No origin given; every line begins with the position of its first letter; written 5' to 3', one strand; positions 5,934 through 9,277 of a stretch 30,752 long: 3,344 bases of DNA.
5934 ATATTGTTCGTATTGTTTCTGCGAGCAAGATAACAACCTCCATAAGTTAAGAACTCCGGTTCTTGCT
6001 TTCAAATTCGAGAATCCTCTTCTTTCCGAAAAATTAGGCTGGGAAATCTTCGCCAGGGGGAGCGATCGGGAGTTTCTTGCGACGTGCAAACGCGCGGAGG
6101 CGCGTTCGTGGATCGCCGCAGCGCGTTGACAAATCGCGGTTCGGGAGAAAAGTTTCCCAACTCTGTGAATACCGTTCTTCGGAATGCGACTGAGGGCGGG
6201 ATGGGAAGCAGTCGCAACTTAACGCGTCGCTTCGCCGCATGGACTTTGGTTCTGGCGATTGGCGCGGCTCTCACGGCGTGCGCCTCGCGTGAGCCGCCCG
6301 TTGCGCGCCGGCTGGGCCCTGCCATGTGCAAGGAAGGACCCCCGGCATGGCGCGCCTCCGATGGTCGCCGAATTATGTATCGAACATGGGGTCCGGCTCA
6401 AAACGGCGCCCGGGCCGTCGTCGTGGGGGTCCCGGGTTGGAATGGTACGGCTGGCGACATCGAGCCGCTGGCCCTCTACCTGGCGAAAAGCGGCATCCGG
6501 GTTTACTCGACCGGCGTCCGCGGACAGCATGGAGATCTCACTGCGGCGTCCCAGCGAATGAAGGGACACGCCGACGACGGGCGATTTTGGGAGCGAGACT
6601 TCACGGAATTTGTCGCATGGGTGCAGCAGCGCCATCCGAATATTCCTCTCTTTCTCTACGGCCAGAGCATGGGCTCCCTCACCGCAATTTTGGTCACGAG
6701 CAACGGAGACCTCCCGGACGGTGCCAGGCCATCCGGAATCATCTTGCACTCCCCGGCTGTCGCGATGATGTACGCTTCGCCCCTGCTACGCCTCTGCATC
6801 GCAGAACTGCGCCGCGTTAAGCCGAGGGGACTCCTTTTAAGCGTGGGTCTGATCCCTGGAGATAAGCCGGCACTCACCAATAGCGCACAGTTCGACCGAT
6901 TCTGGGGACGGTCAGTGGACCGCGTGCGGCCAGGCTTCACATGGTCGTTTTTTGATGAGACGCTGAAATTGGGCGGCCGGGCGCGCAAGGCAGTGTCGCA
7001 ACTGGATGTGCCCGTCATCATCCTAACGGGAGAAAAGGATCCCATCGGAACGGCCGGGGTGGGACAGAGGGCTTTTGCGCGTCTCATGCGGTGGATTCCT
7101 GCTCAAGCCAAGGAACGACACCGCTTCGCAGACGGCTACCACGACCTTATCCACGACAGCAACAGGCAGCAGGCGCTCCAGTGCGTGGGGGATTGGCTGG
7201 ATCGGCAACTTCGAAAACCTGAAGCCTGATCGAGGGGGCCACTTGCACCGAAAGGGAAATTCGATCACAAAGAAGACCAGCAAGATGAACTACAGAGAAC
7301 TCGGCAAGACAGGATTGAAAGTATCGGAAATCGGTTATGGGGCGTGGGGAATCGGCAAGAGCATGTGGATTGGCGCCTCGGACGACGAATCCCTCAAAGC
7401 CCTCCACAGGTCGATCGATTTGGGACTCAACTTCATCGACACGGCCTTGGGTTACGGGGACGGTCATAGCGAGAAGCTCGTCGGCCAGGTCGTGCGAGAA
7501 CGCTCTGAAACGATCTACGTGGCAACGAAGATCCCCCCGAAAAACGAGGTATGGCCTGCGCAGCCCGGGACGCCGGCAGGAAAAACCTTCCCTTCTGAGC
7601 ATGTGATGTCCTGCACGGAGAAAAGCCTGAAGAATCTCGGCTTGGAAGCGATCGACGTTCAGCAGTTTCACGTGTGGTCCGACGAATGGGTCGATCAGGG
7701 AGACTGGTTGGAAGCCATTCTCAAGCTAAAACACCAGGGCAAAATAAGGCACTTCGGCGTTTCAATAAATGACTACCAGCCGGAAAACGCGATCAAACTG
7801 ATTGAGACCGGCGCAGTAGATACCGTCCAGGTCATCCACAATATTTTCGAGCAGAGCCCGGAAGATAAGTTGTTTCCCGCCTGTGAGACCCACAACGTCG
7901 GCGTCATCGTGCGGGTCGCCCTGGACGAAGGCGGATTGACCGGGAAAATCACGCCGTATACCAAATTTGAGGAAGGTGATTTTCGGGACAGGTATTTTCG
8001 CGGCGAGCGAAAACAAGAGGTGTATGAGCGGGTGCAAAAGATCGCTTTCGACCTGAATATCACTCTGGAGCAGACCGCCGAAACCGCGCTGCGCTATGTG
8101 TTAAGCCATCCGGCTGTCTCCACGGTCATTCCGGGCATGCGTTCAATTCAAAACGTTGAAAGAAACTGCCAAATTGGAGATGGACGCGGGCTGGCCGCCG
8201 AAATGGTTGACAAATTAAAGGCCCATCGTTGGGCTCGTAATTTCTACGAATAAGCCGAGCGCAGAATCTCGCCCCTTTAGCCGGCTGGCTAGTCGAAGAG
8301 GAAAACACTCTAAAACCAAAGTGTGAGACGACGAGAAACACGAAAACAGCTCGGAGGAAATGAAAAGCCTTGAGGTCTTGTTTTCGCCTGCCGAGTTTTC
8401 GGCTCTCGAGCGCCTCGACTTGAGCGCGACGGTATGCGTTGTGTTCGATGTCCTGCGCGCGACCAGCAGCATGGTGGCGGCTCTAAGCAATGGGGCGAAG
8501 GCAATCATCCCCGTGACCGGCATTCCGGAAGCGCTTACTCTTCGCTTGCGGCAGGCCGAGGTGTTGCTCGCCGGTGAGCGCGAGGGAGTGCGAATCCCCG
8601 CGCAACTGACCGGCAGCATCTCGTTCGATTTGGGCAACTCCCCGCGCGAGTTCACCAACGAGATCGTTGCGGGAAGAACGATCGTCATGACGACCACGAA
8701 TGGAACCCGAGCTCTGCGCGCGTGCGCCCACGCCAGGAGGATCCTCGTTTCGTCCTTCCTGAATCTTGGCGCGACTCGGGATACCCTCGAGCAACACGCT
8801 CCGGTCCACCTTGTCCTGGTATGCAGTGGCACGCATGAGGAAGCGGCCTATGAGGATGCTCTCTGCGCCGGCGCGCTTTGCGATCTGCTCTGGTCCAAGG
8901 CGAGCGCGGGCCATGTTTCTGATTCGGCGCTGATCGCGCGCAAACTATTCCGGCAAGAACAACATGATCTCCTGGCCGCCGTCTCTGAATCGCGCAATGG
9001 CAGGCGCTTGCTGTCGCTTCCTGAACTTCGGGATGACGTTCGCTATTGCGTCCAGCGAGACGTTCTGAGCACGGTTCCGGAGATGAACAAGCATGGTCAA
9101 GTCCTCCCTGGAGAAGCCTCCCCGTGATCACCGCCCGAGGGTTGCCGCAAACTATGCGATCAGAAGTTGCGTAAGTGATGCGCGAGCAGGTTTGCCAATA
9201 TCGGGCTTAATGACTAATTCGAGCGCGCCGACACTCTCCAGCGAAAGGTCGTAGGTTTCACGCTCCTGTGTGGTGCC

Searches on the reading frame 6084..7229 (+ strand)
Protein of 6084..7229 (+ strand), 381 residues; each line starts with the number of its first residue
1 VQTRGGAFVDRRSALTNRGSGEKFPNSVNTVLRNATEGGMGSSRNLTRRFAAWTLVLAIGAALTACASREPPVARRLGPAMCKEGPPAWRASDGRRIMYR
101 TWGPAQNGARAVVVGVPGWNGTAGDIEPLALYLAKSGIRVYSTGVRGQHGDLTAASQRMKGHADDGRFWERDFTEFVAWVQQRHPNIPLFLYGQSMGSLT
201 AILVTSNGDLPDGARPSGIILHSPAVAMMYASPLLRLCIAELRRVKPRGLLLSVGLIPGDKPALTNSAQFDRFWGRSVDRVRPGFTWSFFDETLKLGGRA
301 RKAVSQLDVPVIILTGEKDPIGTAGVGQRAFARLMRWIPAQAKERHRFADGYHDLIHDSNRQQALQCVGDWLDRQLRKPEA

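Call 8: search_protein_families(library=pfam, proteins=[window:6084-7229:+], max_evalue=0.001)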
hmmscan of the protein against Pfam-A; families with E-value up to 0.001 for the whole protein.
window:6084-7229:+ (381 aa): 3 families
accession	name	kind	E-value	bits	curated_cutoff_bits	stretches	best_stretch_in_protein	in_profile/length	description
PF12146.15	Hydrolase_4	-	2e-30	106.3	27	1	109-359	3-238/239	Serine aminopeptidase, S33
PF00561.26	Abhydrolase_1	-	2.5e-09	37.6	25.8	1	112-358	2-243/245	alpha/beta hydrolase fold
PF20408.4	Abhydrolase_11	-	0.0002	21.6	27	0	169-208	60-97/193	Alpha/beta hydrolase domain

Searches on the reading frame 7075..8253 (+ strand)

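Call 8: search_protein_families(library=pfam, proteins=[window:7075-8253:+], max_evalue=0.001)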
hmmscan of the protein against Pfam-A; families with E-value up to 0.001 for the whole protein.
window:7075-8253:+ (392 aa): 1 family
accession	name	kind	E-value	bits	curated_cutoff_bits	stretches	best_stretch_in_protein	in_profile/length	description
PF00248.27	Aldo_ket_red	-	5.7e-49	167.2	24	1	85-384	1-289/291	Aldo/keto reductase family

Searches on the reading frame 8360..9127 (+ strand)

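Call 8: search_protein_families(library=pfam, proteins=[window:8360-9127:+], max_evalue=0.001)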
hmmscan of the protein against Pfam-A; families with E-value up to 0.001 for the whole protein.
window:8360-9127:+ (255 aa): 1 family
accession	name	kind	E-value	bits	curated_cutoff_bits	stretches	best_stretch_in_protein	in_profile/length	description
PF04029.19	2-ph_phosp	-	3.9e-66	222.9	26.4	1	22-243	13-224/226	2-phosphosulpholactate phosphatase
